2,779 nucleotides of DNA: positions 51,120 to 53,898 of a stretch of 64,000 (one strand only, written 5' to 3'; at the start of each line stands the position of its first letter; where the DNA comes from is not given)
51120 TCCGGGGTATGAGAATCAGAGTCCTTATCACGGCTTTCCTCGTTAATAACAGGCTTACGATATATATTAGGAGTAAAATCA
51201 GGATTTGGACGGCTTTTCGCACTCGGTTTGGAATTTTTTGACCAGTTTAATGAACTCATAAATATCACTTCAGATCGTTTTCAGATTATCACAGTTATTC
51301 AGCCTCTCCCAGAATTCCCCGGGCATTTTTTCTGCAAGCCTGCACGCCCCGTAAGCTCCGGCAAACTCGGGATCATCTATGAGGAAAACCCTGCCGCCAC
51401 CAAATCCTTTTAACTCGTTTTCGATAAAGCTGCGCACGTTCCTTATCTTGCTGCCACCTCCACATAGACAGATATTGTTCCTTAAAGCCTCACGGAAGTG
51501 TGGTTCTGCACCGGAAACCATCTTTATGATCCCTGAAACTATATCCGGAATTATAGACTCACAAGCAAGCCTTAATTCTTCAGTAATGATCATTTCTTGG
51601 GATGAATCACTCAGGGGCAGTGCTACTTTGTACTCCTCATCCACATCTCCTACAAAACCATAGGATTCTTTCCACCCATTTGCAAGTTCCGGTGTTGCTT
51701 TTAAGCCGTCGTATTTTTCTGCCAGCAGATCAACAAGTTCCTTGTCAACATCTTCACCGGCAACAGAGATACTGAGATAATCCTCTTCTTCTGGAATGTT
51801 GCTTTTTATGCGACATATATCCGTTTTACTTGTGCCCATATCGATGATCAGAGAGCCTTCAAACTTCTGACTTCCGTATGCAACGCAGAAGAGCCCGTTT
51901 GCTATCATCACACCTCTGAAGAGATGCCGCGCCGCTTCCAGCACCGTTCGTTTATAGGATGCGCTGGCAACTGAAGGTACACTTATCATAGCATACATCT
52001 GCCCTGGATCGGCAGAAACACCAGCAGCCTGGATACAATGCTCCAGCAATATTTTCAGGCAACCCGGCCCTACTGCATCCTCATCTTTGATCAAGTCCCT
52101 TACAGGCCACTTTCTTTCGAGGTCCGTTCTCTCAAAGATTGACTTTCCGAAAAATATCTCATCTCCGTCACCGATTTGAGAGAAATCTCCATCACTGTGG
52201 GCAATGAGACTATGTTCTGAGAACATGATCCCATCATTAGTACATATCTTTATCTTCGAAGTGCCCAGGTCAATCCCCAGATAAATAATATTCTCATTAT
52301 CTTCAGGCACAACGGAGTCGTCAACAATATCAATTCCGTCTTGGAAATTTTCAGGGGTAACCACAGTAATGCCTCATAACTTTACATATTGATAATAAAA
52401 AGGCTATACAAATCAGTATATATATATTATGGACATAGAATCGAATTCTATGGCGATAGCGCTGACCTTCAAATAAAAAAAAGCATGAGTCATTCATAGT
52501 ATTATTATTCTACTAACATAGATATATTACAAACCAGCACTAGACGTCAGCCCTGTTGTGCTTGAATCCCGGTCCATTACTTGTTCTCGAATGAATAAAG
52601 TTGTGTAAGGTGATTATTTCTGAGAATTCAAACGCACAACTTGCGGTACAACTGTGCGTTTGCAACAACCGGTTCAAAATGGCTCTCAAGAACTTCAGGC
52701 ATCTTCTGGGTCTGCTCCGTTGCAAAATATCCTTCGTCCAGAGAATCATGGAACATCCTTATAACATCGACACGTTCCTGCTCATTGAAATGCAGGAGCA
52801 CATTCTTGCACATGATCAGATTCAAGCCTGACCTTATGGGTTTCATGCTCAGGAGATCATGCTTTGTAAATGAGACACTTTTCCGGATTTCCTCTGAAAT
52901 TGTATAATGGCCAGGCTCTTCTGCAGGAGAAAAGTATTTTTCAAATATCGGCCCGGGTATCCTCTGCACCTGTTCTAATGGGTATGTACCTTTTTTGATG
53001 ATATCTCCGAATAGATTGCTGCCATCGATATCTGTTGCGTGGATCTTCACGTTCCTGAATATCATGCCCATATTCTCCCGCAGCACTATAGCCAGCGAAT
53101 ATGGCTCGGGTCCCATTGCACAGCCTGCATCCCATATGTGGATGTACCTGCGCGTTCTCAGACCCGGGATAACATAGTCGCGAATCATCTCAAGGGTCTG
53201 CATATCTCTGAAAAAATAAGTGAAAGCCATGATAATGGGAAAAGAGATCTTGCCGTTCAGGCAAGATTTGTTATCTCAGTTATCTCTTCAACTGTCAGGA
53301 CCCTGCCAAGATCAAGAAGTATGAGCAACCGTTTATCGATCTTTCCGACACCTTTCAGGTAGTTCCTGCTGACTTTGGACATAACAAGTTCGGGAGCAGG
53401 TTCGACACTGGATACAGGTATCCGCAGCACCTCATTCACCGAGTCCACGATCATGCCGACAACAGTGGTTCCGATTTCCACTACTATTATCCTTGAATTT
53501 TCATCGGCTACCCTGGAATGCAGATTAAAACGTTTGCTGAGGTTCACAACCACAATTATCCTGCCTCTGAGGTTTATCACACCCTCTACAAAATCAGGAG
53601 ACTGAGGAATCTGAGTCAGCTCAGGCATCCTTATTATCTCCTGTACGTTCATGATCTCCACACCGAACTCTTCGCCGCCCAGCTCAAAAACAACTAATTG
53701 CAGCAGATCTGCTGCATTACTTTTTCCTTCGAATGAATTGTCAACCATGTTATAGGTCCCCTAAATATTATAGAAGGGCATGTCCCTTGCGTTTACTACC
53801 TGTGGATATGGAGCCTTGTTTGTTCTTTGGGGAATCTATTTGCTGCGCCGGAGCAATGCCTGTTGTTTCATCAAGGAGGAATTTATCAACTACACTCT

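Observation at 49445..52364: Translationally coupled actin-fold ATPase plus ~600-aa coiled-coil protein: candidate uncharacterised archaeal filament or positioning module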

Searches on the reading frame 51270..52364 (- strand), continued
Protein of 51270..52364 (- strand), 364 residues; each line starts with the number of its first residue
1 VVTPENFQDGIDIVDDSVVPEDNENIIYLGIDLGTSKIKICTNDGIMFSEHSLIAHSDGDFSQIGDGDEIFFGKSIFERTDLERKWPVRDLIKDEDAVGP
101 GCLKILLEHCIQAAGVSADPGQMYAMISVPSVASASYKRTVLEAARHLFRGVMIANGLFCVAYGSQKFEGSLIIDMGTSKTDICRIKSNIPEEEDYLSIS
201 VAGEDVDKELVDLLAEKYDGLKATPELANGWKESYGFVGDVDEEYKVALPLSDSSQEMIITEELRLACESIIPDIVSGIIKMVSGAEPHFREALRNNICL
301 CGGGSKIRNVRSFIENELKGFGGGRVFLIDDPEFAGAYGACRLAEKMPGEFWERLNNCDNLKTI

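Call 62: find_homologous_proteins(query=L017:2927-3460:+, max_evalue=0.001)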
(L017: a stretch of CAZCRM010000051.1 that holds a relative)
Query L017:2927-3460:+ (177 aa): 64 proteins with E <= 0.001 among 295 candidates.
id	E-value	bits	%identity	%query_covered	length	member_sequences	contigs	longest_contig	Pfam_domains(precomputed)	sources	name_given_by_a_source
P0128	4.6e-104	364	99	100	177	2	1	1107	PF04659.19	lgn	-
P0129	5.9e-75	269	76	100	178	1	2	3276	PF04659.19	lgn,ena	-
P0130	1.6e-59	219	62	99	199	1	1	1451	PF04659.19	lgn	-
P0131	3.3e-49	185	54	99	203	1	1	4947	PF04659.19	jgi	jgi:archaellum component FlaD/FlaE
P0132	7.9e-48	181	58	99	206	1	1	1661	PF04659.19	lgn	-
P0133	3.2e-47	179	54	100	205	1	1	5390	PF04659.19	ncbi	-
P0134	2.0e-46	176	56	100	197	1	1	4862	PF04659.19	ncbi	-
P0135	5.9e-45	171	54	99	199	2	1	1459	PF04659.19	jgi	-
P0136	4.0e-44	169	53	99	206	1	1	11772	PF04659.19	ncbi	-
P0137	6.5e-44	168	53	99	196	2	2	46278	PF04659.19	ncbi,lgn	-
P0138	4.9e-43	165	58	89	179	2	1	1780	PF04659.19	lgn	-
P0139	7.0e-43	165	54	99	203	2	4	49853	PF04659.19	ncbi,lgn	-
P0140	2.8e-42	163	53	100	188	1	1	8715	PF04659.19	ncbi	-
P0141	7.6e-42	161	49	99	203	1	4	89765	PF04659.19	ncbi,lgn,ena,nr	ncbi:MAG: hypothetical protein O8C66_06260 [Candidatus Methanoperedens sp.]|nr:hypothetical protein 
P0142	4.8e-41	159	51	100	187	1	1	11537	PF04659.19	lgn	-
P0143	5.9e-41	158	50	100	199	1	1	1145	PF04659.19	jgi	jgi:archaellum component FlaD/FlaE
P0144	8.9e-41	158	49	92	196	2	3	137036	PF04659.19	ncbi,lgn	-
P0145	7.4e-40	155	50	99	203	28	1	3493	PF04659.19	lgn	-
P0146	2.1e-39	153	49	99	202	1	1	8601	PF04659.19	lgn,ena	-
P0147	8.3e-39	151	52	99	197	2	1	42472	PF04659.19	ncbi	-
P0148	2.4e-38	150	50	100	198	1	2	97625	PF04659.19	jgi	jgi:predicted RNase H-like nuclease (RuvC/YqgF family)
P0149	3.5e-38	149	46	100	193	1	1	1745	PF04659.19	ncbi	-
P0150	5.0e-38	149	49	100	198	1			PF04659.19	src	-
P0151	8.7e-38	148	49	100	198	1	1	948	PF04659.19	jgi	-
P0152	1.2e-37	148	49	100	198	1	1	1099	PF04659.19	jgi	jgi:hypothetical protein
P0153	2.1e-37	147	49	99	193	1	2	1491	PF04659.19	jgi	jgi:uncharacterized coiled-coil protein SlyX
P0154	4.4e-37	146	49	100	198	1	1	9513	PF04659.19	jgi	-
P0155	5.1e-37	146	49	99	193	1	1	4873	PF04659.19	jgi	jgi:uncharacterized coiled-coil protein SlyX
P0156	5.3e-37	145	49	100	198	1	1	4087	PF04659.19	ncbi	ncbi:MAG TPA: FlaD/FlaE family flagellar protein [Candidatus Methanoperedens sp.]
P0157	5.5e-37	145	49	100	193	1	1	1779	PF04659.19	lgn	-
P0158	6.5e-37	145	50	100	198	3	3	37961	PF04659.19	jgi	jgi:archaellum component FlaD/FlaE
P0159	7.4e-37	145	49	100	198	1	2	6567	PF04659.19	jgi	jgi:predicted RNase H-like nuclease (RuvC/YqgF family)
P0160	7.5e-37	145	51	99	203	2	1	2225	PF04659.19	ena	-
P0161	8.6e-37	145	50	100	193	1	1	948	PF04659.19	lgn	-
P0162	1.1e-36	144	49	100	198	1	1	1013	PF04659.19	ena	-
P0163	2.0e-36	144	49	99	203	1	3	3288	PF04659.19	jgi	-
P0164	2.1e-36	144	49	100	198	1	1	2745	PF04659.19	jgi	-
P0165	2.3e-36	143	49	100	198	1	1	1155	PF04659.19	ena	-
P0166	3.0e-36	143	47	100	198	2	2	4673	PF04659.19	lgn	-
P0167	3.2e-36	143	49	99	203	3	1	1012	PF04659.19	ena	-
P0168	4.5e-36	142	49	99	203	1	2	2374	PF04659.19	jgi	-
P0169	5.0e-36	142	49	99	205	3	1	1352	PF04659.19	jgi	-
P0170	5.9e-36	142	50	100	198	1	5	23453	PF04659.19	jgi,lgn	-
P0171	6.9e-36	142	52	99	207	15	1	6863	PF04659.19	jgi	jgi:predicted RNase H-like nuclease (RuvC/YqgF family)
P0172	7.3e-36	142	48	99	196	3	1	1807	PF04659.19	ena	-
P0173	8.0e-36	142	50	100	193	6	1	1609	PF04659.19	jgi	-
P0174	9.2e-36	141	48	100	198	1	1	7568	PF04659.19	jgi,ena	-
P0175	1.0e-35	141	48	100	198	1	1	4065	PF04659.19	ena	-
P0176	1.1e-35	141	48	100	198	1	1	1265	PF04659.19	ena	-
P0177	1.2e-35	141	46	100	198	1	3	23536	PF04659.19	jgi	-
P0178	1.9e-35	140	48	100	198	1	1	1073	PF04659.19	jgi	-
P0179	2.4e-35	140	48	100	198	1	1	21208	PF04659.19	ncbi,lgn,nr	ncbi:MAG: hypothetical protein OIN87_01365 [Candidatus Methanoperedens sp.]|nr:hypothetical protein 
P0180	3.7e-35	139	47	99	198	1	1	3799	PF04659.19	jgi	-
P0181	5.0e-35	139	45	100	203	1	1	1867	PF04659.19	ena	-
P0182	6.4e-35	139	48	100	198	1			PF04659.19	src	-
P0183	8.6e-35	138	48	100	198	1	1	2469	PF04659.19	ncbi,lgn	-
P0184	5.7e-34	136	47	100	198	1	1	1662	PF04659.19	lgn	-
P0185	7.2e-34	135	46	100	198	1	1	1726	PF04659.19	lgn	-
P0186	8.0e-34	135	49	99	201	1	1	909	PF04659.19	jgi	-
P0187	2.3e-33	134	50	100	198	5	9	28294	PF04659.19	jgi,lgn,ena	-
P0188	2.5e-33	134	47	100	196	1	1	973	PF04659.19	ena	-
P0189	5.4e-33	132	53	89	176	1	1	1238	PF04659.19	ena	-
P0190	1.4e-30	125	48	88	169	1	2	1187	PF04659.19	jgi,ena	-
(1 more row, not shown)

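Call 63: search_protein_families(library=pfam, proteins=[L011:5184-5612:+, L011:5615-6064:+, L015:10105-11355:-, L015:11444-11938:+], max_evalue=0.1)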
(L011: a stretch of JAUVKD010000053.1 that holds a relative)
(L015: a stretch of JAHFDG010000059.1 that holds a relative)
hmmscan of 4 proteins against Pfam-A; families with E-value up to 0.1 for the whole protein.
L011:5184-5612:+ (142 aa): 3 families
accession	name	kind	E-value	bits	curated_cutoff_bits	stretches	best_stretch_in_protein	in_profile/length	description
PF07790.16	Pilin_N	-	1.6e-08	35.8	25.2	1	18-71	2-58/78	Archaeal Type IV pilin, N-terminal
PF23928.1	DUF7266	-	0.009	16.2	27.6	1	15-80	2-67/145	Family of unknown function (DUF7266)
PF25354.1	Ig_NUP210_16th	-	0.098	12.6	27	0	41-74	31-63/72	NUP210-like, Ig-like domain 16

L011:5615-6064:+ (149 aa): 4 families
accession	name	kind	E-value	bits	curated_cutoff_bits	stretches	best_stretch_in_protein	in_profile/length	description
PF07790.16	Pilin_N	-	4.9e-10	40.6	25.2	1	24-78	2-57/78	Archaeal Type IV pilin, N-terminal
PF01132.26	EFP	-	0.0032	17.8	27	1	91-130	12-53/54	Elongation factor P (EF-P) OB domain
PF23806.1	Phage_TTP_14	-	0.0093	15.8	27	1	61-114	204-257/292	Phage tail tube protein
PF14155.11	DUF4307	-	0.054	13.8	27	1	29-82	8-59/111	Domain of unknown function (DUF4307)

L015:10105-11355:- (416 aa): 4 families
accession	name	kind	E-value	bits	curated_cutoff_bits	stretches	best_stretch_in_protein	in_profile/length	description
PF24374.1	DUF7530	-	2.2e-31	109.8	27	1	18-250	5-219/220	Family of unknown function (DUF7530)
PF01243.27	PNPOx_N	-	4.6e-07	30.7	28.1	1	265-343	5-73/120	Pyridoxamine 5'-phosphate oxidase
PF12900.13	Pyridox_ox_2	-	1e-06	29.2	27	1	264-327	4-69/140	Pyridoxamine 5'-phosphate oxidase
PF22532.2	WIV_dom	-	0.062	13.6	27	0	291-322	27-60/66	Nonstructural protein, WIV domain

L015:11444-11938:+ (164 aa): 1 family
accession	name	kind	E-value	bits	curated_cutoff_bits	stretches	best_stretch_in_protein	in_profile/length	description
PF16434.10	DUF5031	-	0.036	13.5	25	1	2-37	5-39/362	Domain of unknown function (DUF5031)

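Call 70: search_protein_families(library=padloc, proteins=[window:51270-52364:-], max_evalue=0.01)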
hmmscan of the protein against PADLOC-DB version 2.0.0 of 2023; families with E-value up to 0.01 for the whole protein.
window:51270-52364:- (364 aa): 0 families

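Call 75: search_protein_families(library=pfam, proteins=[L045:6812-7984:+, L050:6617-8029:+, L048:6878-7975:+, L044:6925-7959:+, L053:7196-7990:+, L037:5027-7807:+], max_evalue=0.01)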
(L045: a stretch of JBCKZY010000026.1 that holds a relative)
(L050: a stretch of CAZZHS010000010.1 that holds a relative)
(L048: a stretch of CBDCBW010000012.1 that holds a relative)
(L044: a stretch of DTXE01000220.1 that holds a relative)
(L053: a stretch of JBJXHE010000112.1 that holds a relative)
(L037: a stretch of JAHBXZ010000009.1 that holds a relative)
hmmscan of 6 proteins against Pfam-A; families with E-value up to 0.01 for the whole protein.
L045:6812-7984:+ (390 aa): 1 family
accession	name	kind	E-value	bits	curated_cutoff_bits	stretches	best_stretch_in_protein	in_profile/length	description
PF01520.23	Amidase_3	-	5.5e-45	154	27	1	165-376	1-173/174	N-acetylmuramoyl-L-alanine amidase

L050:6617-8029:+ (470 aa): 1 family
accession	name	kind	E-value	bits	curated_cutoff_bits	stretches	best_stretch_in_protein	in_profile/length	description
PF01520.23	Amidase_3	-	2e-45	155.4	27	1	231-442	1-173/174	N-acetylmuramoyl-L-alanine amidase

L048:6878-7975:+ (365 aa): 1 family
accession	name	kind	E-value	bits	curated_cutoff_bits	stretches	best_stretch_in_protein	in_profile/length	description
PF01520.23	Amidase_3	-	4.4e-44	151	27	1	129-340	1-173/174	N-acetylmuramoyl-L-alanine amidase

L044:6925-7959:+ (344 aa): 17 families
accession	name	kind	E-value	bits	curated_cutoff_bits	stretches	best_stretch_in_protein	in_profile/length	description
PF04108.17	ATG17_like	-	5.1e-06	26.7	43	1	35-150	111-236/355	Autophagy protein ATG17-like domain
PF11559.13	ADIP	-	0.0006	20.3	34.3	0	31-122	37-131/151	Afadin- and alpha -actinin-Binding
PF05377.16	FlaC_arch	-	0.00074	20.3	27.8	0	216-244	15-43/55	Flagella accessory protein C (FlaC)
PF02601.20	Exonuc_VII_L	-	0.00087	19.3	35.9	1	33-150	152-271/315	Exonuclease VII, large subunit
PF08614.16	ATG16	-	0.0015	19.2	33.7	0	237-330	72-165/200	Autophagy protein 16 (ATG16)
PF01544.23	CorA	-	0.0017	18.2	27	1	33-148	90-204/292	CorA-like Mg2+ transporter protein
PF08702.15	Fib_alpha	-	0.002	18.8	29.9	0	50-145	32-125/143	Fibrinogen alpha/beta chain family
PF07889.17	DUF1664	-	0.0031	18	34.6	0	65-148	39-120/124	Protein of unknown function (DUF1664)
PF14362.11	DUF4407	-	0.0032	17.2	31.3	0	34-144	117-224/297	Domain of unknown function (DUF4407)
PF03938.19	OmpH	-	0.0048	17.5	32.4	0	50-129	16-90/141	Outer membrane protein (OmpH-like)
PF13166.12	AAA_13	-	0.0049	16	36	0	30-118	380-466/713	AAA domain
PF07851.19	TMEM120A-B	-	0.0057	16.4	29.8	1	43-117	13-87/324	TMEM120A/B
PF23991.1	DUF7310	-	0.0068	17.3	40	0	55-88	25-58/83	Coiled-coil region of unknown function (DUF7310)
PF06818.20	Fez1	-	0.008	17.1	34.4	0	97-282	11-151/199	Fez1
PF16888.10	YwqH-like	-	0.0082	16.8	33.7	0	94-138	8-50/123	YwqH-like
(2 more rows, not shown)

L053:7196-7990:+ (264 aa): 4 families
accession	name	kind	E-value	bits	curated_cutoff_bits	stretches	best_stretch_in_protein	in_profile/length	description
PF00261.25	Tropomyosin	-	0.0014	18.6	38.6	0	174-225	28-79/242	Tropomyosin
PF07889.17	DUF1664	-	0.007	16.8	34.6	0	180-243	59-123/124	Protein of unknown function (DUF1664)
PF04513.17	Baculo_PEP_C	-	0.0075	16.8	38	0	68-128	57-118/140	Baculovirus polyhedron envelope protein, PEP, C terminus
PF12761.13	End3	-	0.0084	16.7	25.2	0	45-101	53-115/115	Actin cytoskeleton-regulatory complex protein END3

L037:5027-7807:+ (926 aa): 1 family
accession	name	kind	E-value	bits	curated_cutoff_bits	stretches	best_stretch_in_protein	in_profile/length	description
PF20245.3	DUF6600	-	7.8e-30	103.4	27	1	74-170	3-100/102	Family of unknown function (DUF6600)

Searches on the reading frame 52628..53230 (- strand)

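Call 3: search_protein_families(library=pfam, proteins=[window:52628-53230:-], max_evalue=0.1)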
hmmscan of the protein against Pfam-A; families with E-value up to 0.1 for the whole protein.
window:52628-53230:- (200 aa): 1 family
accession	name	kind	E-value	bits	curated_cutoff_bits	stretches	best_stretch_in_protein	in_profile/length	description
PF01739.24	CheR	-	3.1e-39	134.9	27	1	3-168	2-170/195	CheR methyltransferase, SAM binding domain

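Call 4: search_protein_families(library=ncbifam, proteins=[window:52628-53230:-], max_evalue=0.1)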
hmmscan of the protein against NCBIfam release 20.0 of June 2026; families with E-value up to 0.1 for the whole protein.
window:52628-53230:- (200 aa): 2 families
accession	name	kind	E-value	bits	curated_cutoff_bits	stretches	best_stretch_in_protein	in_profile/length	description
NF007902.0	PRK10611.1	equivalog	1.5e-17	63.7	435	1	3-164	93-252/287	protein-glutamate O-methyltransferase CheR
TIGR04345.1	ovoA_Cterm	equivalog_domain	0.00051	19.7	170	1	113-150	112-149/242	putative 4-mercaptohistidine N1-methyltransferase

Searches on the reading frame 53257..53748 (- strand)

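Call 3: search_protein_families(library=pfam, proteins=[window:53257-53748:-], max_evalue=0.1)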
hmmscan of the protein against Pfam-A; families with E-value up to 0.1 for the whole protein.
window:53257-53748:- (163 aa): 1 family
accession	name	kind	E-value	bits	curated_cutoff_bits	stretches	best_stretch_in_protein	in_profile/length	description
PF01584.24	CheW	-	2.4e-41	141.1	23.5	1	17-153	1-136/138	CheW-like domain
